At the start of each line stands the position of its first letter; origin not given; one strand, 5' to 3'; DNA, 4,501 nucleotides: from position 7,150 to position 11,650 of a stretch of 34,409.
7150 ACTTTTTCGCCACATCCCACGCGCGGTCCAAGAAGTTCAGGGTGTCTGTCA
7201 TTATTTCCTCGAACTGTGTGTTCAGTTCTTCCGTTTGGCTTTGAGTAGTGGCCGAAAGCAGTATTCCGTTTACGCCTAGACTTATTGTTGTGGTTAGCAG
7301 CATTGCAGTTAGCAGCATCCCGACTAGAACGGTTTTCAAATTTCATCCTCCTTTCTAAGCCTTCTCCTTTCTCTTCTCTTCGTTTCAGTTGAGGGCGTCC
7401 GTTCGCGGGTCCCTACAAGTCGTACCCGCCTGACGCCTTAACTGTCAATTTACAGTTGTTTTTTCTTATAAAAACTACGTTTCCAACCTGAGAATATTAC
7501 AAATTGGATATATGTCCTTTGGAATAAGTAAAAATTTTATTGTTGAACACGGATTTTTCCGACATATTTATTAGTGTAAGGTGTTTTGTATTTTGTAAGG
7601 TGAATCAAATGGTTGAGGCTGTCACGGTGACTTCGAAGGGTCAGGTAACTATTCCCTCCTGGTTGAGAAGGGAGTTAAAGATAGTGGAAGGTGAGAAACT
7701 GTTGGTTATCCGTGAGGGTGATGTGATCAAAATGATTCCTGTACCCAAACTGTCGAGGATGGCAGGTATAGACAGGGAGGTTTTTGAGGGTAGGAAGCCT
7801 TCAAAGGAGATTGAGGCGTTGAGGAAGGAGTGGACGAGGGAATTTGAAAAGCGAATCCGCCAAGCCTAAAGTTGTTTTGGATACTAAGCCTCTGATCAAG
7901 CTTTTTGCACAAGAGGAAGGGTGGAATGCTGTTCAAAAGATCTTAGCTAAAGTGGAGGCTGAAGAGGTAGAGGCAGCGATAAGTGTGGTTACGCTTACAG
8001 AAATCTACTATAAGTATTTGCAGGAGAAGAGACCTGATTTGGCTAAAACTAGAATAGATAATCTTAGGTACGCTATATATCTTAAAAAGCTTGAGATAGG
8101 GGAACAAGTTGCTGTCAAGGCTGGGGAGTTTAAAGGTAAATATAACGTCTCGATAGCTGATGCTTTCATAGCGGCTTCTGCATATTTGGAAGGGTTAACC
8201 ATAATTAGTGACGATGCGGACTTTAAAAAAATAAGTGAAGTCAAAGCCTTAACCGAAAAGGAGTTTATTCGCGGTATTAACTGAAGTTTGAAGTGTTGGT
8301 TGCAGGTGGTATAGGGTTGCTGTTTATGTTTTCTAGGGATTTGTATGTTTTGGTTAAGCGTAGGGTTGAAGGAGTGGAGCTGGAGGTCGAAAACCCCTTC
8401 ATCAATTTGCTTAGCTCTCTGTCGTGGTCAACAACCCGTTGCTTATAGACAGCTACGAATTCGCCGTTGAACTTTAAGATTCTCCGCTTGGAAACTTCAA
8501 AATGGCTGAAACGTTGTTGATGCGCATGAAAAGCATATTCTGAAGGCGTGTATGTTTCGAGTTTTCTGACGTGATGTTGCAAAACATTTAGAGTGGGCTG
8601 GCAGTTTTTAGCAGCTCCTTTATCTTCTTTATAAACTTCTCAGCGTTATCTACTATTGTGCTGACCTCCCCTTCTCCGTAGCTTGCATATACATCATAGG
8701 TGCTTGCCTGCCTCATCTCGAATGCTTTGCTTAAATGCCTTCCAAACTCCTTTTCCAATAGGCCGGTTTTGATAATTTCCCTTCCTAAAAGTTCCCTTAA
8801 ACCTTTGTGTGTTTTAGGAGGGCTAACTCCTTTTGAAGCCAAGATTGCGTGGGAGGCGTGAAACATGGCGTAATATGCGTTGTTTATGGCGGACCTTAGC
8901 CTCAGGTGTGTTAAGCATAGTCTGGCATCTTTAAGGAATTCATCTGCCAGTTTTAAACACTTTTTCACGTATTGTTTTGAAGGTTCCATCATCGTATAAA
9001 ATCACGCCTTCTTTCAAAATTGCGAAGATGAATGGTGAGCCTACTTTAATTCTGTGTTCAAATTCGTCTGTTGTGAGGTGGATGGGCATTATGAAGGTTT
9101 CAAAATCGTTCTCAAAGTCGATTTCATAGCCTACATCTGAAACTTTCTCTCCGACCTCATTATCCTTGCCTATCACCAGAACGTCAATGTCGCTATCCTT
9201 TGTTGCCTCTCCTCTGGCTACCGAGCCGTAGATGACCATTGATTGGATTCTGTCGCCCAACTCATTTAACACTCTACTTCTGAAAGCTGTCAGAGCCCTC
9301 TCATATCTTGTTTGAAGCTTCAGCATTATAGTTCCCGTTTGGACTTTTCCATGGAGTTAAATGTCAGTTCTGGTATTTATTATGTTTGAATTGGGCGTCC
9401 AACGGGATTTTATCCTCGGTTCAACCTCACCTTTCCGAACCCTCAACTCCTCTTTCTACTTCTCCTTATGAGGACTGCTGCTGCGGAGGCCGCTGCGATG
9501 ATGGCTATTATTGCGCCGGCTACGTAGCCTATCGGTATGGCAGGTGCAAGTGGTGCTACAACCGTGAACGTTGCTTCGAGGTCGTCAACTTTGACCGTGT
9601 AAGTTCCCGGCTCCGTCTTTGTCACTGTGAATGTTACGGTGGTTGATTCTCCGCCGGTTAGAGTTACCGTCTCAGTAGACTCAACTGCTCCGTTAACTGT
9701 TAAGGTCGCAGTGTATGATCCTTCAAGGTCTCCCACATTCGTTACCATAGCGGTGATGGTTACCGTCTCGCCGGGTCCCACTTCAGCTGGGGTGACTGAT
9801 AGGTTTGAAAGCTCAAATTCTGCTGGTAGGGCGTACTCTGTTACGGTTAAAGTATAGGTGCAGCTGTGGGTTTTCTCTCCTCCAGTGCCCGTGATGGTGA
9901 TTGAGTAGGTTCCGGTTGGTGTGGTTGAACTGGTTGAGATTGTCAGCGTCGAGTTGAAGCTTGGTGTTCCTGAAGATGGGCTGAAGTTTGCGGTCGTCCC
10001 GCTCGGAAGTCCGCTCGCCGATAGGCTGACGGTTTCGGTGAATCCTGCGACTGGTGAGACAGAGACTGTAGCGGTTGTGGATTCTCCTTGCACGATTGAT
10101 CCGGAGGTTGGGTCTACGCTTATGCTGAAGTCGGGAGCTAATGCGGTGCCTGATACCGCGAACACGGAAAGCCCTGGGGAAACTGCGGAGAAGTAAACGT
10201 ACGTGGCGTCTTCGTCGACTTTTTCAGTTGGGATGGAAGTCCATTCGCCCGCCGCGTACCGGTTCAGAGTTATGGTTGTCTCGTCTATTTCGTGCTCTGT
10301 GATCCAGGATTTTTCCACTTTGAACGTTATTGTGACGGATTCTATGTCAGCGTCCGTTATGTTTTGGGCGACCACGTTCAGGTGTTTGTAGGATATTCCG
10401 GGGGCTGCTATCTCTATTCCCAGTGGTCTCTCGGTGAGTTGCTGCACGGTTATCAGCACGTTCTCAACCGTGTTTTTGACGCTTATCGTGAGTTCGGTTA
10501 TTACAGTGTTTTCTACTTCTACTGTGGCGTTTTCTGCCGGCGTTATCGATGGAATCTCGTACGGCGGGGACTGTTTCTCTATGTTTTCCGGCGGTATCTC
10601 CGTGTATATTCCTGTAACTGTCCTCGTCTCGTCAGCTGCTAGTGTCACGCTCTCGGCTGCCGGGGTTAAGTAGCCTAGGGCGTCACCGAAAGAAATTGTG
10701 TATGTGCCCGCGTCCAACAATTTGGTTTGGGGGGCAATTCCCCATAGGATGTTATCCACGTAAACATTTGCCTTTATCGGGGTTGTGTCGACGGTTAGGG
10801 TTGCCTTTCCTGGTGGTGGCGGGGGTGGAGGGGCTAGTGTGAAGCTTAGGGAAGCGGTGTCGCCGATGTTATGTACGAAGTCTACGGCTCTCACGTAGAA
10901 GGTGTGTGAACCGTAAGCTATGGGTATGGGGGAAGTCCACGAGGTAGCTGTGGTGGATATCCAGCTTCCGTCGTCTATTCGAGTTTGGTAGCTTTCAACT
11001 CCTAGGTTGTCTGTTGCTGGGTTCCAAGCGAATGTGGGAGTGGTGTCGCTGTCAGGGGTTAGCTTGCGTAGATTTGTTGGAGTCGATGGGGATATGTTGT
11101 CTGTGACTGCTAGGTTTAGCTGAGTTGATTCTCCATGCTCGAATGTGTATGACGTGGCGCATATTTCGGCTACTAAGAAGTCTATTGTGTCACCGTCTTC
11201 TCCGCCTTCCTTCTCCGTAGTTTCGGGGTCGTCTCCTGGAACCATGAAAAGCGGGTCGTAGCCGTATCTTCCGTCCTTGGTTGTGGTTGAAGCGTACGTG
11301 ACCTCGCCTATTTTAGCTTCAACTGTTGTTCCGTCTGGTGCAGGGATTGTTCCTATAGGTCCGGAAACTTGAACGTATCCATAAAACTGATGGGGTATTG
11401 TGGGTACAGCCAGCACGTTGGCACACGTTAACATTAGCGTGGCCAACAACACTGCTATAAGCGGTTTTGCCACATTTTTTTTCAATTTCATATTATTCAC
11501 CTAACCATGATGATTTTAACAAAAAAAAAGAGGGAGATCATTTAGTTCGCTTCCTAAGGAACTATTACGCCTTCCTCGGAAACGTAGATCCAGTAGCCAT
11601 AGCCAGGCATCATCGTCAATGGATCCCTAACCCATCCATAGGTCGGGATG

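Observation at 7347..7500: Two secreted-protein operons share a near-identical promoter and a structured 5' leader with strand-specific covariation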

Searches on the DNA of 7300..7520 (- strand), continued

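Call 87: search_with_rna_model(model_id=R1, sources=[L109, L110, L002], max_evalue=10, filters=off, show_alignments=3)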
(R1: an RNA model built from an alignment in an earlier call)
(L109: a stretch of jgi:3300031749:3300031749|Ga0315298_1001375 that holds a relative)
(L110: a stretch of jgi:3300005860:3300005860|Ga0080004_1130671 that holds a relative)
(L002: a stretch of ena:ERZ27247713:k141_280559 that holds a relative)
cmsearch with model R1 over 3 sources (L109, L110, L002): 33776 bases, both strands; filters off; matches with E-value up to 10: 8.
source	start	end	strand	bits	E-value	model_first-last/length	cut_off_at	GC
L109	14463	14517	-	12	0.75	1-66/66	no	0.25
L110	8875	8929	-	12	0.75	1-66/66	no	0.25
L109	7899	7911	-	10.2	2.5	26-38/66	no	0.46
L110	2311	2323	-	10.2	2.5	26-38/66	no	0.46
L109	4875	4919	+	9.9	2.9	1-66/66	no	0.38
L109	738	784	-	9.3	4.4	1-66/66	no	0.38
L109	14615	14665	+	8.7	6.3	1-66/66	no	0.39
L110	9027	9077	+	8.7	6.3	1-66/66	no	0.39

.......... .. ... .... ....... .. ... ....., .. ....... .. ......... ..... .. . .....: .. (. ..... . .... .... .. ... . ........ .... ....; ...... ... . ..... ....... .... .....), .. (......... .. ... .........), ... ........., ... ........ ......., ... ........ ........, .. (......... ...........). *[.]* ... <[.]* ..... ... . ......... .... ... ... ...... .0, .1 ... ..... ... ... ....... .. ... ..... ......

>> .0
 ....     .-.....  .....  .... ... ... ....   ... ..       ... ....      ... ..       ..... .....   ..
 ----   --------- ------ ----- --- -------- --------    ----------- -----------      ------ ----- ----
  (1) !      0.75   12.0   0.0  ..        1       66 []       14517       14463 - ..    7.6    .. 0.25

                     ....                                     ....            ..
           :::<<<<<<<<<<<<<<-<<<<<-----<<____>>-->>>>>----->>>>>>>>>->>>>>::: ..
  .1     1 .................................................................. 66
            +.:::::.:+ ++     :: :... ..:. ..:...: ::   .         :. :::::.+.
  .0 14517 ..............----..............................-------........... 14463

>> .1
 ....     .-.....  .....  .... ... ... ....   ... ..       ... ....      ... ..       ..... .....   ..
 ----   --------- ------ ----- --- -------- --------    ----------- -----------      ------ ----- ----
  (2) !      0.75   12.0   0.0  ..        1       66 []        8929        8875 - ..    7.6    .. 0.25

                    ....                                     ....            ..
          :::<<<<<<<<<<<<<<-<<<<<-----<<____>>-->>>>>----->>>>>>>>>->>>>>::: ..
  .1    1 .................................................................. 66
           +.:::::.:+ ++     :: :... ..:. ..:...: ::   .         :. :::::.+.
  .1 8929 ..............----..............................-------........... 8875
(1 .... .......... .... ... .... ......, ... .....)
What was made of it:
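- Tried and rejected: A 13-nt exact match to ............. at L109 7899-7911 (call 87) has no flanking stem.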

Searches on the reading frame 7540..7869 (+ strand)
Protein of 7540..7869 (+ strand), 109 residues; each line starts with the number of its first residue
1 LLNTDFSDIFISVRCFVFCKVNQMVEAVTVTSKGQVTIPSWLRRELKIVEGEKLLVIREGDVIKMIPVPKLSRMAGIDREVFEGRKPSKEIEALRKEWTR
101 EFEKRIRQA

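Call 12: search_protein_families(library=pfam, proteins=[window:7540-7869:+], max_evalue=0.01)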
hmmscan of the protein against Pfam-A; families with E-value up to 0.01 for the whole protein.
window:7540-7869:+ (109 aa): 1 family
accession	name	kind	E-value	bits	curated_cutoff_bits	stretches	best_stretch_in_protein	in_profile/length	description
PF04014.23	MazE_antitoxin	-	1.9e-08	34.6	24.7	1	28-70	2-45/48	Antidote-toxin recognition MazE, bacterial antitoxin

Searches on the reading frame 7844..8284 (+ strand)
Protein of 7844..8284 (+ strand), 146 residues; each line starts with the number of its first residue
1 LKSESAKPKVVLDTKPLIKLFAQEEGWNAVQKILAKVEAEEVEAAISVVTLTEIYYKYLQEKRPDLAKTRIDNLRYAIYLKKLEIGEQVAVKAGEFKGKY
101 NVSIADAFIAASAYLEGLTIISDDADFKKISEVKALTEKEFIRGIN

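Call 12: search_protein_families(library=pfam, proteins=[window:7844-8284:+], max_evalue=0.01)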
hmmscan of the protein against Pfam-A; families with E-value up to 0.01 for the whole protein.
window:7844-8284:+ (146 aa): 2 families
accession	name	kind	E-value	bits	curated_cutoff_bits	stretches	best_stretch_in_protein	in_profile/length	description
PF01850.27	PIN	-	1.5e-19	71.2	23.6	1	10-131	1-118/120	PIN domain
PF13470.12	PIN_3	-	4e-06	28.1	27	1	9-78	1-71/115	PIN domain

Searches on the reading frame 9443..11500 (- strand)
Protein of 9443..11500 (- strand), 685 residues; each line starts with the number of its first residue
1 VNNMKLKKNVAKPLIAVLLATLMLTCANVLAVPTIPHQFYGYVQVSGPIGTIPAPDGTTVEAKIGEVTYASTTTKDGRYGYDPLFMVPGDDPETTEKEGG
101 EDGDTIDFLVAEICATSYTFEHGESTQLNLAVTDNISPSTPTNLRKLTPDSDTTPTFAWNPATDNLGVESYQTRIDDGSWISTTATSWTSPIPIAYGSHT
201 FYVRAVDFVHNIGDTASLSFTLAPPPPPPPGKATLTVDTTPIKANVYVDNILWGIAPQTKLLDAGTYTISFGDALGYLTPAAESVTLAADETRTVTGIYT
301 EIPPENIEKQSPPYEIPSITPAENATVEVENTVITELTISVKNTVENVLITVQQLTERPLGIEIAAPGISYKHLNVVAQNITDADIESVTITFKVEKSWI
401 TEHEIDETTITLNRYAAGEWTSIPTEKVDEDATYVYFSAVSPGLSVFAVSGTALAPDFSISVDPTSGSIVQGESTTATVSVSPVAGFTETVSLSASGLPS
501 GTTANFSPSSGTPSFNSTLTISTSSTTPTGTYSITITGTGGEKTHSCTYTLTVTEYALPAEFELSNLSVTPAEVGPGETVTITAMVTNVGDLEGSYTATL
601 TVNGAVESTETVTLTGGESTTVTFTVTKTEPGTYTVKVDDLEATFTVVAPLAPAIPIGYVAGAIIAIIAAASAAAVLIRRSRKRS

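Call 12: search_protein_families(library=pfam, proteins=[window:9443-11500:-], max_evalue=0.01)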
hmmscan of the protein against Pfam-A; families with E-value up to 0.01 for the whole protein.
window:9443-11500:- (685 aa): 3 families
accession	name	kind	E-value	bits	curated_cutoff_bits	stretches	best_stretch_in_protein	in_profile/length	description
PF07705.17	CARDB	-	2.7e-07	31.2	22.7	1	567-638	8-81/101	CARDB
PF08308.17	PEGA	-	2.2e-05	24.7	20.8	1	234-295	3-63/71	PEGA domain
PF07495.19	Y_Y_Y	-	0.00031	21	26.6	0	177-221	18-63/65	Y_Y_Y domain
